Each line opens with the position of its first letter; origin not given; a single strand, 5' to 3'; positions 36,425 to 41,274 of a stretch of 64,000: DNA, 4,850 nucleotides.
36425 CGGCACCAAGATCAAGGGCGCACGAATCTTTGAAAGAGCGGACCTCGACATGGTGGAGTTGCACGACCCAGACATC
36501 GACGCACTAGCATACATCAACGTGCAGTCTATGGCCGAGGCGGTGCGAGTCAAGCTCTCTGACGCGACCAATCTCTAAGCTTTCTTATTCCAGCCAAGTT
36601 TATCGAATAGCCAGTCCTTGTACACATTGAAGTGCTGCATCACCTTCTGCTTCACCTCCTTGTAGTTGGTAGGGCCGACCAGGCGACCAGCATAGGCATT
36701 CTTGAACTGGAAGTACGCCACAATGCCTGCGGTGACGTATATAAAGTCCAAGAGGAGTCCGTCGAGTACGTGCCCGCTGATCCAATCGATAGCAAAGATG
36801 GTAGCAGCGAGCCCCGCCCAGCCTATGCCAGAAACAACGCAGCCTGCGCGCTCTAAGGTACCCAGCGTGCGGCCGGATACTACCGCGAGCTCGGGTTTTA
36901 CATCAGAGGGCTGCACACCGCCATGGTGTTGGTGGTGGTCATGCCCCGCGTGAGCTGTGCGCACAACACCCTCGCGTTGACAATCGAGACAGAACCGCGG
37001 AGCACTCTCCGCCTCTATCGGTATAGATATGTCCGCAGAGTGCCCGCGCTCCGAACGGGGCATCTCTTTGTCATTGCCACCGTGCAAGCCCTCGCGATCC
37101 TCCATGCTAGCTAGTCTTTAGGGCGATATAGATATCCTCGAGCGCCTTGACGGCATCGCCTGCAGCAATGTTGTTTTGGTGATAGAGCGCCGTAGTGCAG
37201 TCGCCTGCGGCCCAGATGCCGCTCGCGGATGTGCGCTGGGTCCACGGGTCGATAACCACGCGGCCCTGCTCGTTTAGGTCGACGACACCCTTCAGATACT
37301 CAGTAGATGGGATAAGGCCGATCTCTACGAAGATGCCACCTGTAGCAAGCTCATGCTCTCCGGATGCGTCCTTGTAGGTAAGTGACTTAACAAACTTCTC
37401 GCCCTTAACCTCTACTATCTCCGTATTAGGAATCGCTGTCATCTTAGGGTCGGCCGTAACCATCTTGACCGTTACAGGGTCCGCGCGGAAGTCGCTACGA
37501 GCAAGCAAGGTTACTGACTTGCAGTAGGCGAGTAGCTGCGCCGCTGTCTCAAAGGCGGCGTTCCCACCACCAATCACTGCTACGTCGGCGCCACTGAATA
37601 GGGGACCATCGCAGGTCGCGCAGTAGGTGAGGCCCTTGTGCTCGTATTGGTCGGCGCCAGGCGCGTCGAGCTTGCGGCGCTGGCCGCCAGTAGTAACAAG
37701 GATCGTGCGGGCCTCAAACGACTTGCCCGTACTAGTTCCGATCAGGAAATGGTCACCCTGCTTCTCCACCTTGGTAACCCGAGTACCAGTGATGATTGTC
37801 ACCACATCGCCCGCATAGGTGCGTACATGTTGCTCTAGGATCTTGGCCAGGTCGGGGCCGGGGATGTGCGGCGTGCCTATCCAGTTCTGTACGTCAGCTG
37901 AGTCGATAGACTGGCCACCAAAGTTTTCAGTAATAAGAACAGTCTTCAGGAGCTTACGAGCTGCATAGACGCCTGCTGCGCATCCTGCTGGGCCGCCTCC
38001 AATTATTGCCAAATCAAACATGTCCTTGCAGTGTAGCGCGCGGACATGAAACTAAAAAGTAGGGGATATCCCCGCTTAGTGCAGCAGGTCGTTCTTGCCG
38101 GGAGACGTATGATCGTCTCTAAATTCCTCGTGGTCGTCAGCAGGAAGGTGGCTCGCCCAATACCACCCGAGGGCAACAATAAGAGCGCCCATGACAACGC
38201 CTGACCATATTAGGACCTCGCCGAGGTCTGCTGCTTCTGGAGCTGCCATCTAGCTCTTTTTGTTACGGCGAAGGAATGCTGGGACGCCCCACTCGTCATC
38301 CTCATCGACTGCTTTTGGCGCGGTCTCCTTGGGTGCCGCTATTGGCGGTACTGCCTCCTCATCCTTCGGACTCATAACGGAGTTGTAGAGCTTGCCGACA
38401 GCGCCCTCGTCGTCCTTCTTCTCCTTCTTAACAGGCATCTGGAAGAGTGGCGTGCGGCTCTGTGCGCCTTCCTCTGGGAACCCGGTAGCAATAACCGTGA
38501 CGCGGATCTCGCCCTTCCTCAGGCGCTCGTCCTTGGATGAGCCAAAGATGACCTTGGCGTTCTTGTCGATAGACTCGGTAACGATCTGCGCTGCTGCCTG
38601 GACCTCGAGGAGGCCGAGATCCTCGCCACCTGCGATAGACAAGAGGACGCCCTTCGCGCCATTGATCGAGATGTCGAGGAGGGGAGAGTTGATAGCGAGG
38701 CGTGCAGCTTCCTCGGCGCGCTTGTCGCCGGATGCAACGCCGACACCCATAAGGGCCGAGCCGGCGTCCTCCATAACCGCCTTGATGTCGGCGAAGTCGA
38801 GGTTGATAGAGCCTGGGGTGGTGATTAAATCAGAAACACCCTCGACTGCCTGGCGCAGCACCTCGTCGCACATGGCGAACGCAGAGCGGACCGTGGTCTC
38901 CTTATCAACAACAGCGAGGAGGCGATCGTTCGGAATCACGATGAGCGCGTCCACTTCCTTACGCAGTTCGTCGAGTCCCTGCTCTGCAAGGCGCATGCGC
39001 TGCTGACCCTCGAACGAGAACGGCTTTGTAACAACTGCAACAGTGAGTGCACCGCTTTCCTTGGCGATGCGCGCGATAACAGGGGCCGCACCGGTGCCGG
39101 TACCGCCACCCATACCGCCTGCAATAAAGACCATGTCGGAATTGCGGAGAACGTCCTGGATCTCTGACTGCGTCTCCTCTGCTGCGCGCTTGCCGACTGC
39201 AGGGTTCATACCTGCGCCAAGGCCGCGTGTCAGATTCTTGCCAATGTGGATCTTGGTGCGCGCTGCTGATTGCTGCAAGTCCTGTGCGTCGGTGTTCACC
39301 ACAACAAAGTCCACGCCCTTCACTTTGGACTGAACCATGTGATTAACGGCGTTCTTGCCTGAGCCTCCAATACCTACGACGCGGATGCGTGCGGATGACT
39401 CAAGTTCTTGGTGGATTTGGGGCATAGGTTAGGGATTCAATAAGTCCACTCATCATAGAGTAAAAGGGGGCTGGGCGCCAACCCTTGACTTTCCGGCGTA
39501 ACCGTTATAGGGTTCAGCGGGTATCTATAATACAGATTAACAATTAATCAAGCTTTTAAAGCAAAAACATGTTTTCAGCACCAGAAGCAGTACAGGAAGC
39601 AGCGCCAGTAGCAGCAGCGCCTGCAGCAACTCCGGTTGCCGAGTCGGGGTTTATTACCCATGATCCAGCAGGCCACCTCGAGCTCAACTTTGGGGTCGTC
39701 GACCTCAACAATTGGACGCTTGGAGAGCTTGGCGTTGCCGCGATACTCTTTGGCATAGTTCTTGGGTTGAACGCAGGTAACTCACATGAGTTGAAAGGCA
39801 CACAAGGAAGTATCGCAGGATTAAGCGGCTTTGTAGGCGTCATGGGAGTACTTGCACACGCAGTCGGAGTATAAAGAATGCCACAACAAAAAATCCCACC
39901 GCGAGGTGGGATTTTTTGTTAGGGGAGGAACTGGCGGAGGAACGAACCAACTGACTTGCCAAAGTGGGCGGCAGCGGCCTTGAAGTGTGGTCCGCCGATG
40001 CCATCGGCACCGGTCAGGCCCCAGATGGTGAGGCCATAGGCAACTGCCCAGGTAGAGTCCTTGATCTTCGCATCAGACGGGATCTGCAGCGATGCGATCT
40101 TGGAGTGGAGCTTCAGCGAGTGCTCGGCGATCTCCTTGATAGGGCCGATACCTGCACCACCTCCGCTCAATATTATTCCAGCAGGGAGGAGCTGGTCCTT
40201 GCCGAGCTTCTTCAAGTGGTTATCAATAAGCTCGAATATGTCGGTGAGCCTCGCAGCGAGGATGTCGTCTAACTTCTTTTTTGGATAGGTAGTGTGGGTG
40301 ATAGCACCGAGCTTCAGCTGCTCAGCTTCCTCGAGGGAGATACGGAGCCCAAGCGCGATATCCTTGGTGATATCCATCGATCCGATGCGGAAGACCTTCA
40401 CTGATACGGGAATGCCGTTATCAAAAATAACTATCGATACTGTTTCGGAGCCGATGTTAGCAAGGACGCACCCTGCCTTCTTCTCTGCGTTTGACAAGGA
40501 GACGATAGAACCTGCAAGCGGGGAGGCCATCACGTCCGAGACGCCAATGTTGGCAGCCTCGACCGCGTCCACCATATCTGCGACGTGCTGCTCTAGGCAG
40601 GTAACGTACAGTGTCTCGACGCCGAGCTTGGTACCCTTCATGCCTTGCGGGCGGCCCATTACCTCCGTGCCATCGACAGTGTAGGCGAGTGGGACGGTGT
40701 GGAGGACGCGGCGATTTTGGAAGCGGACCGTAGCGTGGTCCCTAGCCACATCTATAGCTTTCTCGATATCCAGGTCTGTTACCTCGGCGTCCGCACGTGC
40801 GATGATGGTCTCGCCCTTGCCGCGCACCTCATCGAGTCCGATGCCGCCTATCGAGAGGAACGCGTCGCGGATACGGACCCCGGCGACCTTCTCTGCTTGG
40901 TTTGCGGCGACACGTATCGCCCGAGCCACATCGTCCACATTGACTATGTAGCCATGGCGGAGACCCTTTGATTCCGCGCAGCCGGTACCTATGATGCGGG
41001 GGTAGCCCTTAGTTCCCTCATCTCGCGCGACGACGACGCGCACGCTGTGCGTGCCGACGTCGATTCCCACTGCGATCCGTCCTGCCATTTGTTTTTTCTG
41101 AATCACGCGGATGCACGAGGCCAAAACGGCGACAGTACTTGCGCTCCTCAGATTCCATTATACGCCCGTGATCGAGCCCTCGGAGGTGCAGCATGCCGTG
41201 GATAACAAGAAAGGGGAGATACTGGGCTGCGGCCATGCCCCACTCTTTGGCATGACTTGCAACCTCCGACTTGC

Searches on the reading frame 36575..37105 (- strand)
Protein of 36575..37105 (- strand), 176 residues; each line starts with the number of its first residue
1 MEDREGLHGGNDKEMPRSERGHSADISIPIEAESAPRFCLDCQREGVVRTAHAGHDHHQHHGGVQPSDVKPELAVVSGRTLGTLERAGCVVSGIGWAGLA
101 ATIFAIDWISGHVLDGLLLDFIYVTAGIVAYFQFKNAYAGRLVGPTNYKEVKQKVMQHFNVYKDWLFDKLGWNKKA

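Call 53: search_protein_families(library=pfam, proteins=[window:36575-37105:-], max_evalue=0.001)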
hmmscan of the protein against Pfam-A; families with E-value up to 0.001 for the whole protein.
window:36575-37105:- (176 aa): 0 families

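Call 89: search_protein_families(library=ncbifam, proteins=[window:36575-37105:-], max_evalue=0.1)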
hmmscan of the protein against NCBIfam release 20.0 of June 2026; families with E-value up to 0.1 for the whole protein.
window:36575-37105:- (176 aa): 1 family
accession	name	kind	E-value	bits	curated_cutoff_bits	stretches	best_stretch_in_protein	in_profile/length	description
NF052237.1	biotin_BsaP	equivalog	0.011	15.7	39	1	34-55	24-45/53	biotin synthase auxiliary protein BsaP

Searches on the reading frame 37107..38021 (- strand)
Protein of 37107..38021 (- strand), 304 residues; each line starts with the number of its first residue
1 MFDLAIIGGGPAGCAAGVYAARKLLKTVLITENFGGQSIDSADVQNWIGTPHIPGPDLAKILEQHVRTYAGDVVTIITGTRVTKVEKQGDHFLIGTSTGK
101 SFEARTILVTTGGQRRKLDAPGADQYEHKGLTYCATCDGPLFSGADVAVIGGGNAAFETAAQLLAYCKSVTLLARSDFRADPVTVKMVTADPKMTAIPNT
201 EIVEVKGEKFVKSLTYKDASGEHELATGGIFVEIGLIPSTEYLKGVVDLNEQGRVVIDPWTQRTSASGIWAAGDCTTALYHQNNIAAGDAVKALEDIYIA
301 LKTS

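Call 53: search_protein_families(library=pfam, proteins=[window:37107-38021:-], max_evalue=0.001)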
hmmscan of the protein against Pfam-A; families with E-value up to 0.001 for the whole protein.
window:37107-38021:- (304 aa): 10 families
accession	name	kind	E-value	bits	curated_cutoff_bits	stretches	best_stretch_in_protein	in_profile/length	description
PF07992.20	Pyr_redox_2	-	1.7e-39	136.4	26.1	1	2-279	1-280/291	Pyridine nucleotide-disulphide oxidoreductase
PF13738.12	Pyr_redox_3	-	2e-24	86.9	30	1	6-273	2-305/305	Pyridine nucleotide-disulphide oxidoreductase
PF00070.33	Pyr_redox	-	4.2e-09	37.2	22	1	147-216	2-79/82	Pyridine nucleotide-disulphide oxidoreductase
PF03486.20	HI0933_like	-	1.3e-08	35.1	50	0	60-114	110-165/244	HI0933-like protein Rossmann domain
PF01266.30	DAO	-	2.5e-08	34.3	27.9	0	3-38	1-39/353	FAD dependent oxidoreductase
PF12831.13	FAD_oxidored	-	5.3e-07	29.7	27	1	3-36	1-36/416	FAD dependent oxidoreductase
PF00890.30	FAD_binding_2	-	7.9e-07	29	20.4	0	3-35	1-33/414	FAD binding domain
PF01134.28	GIDA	-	8.5e-07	28.8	22.1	1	3-34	1-32/391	Glucose inhibited division protein A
PF05834.18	Lycopene_cycl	-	6.6e-05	22.6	23.4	0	3-30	1-30/380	Lycopene cyclase protein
PF13454.12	NAD_binding_9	-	0.00027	21.4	21.8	0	59-113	100-154/155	FAD-NAD(P)-binding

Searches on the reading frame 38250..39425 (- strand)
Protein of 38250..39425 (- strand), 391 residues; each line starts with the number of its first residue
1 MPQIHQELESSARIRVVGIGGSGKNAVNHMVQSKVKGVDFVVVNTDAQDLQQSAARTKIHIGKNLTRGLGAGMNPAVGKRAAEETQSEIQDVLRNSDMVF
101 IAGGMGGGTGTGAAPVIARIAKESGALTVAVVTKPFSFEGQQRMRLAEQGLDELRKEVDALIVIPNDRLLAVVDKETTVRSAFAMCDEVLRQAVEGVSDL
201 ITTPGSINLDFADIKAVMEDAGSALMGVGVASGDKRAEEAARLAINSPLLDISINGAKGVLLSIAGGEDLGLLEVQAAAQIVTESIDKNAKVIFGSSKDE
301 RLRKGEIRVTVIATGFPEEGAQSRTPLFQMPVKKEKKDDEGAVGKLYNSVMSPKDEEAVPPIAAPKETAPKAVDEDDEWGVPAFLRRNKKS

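Call 53: search_protein_families(library=pfam, proteins=[window:38250-39425:-], max_evalue=0.001)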
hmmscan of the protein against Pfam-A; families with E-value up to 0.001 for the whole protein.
window:38250-39425:- (391 aa): 2 families
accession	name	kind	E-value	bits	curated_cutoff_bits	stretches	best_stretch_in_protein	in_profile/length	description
PF00091.31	Tubulin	-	6.4e-50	170.5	33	1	14-173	2-189/190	Tubulin/FtsZ family, GTPase domain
PF12327.13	FtsZ_C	-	7.6e-33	113.1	27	1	222-316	1-94/95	FtsZ family, C-terminal domain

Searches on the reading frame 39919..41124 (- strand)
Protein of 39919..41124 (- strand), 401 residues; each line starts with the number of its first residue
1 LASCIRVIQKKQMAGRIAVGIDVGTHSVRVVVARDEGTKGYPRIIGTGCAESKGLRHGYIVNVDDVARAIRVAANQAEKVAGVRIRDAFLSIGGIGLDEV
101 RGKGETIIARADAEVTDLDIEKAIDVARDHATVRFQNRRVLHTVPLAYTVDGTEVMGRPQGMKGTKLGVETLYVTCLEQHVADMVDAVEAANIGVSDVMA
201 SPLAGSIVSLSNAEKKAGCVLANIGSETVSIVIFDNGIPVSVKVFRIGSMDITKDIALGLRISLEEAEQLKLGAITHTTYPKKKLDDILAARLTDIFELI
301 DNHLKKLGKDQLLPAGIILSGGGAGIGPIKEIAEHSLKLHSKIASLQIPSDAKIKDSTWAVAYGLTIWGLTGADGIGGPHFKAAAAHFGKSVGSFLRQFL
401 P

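Call 53: search_protein_families(library=pfam, proteins=[window:39919-41124:-], max_evalue=0.001)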
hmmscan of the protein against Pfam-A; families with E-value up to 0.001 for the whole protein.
window:39919-41124:- (401 aa): 4 families
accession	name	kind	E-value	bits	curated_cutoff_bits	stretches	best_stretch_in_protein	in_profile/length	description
PF14450.12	FtsA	-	2.1e-22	80.3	31.8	2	220-364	1-127/127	Cell division protein FtsA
PF02491.25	SHS2_FTSA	-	3.7e-13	50.1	25.4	1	103-175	10-79/79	SHS2 domain inserted in FTSA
PF11104.14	PilM_2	-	8.3e-10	38.6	27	1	169-346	126-307/340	Type IV pilus assembly protein PilM;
PF01869.26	BcrAD_BadFG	-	0.00047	20.2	31.5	0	19-133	1-110/271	BadF/BadG/BcrA/BcrD ATPase family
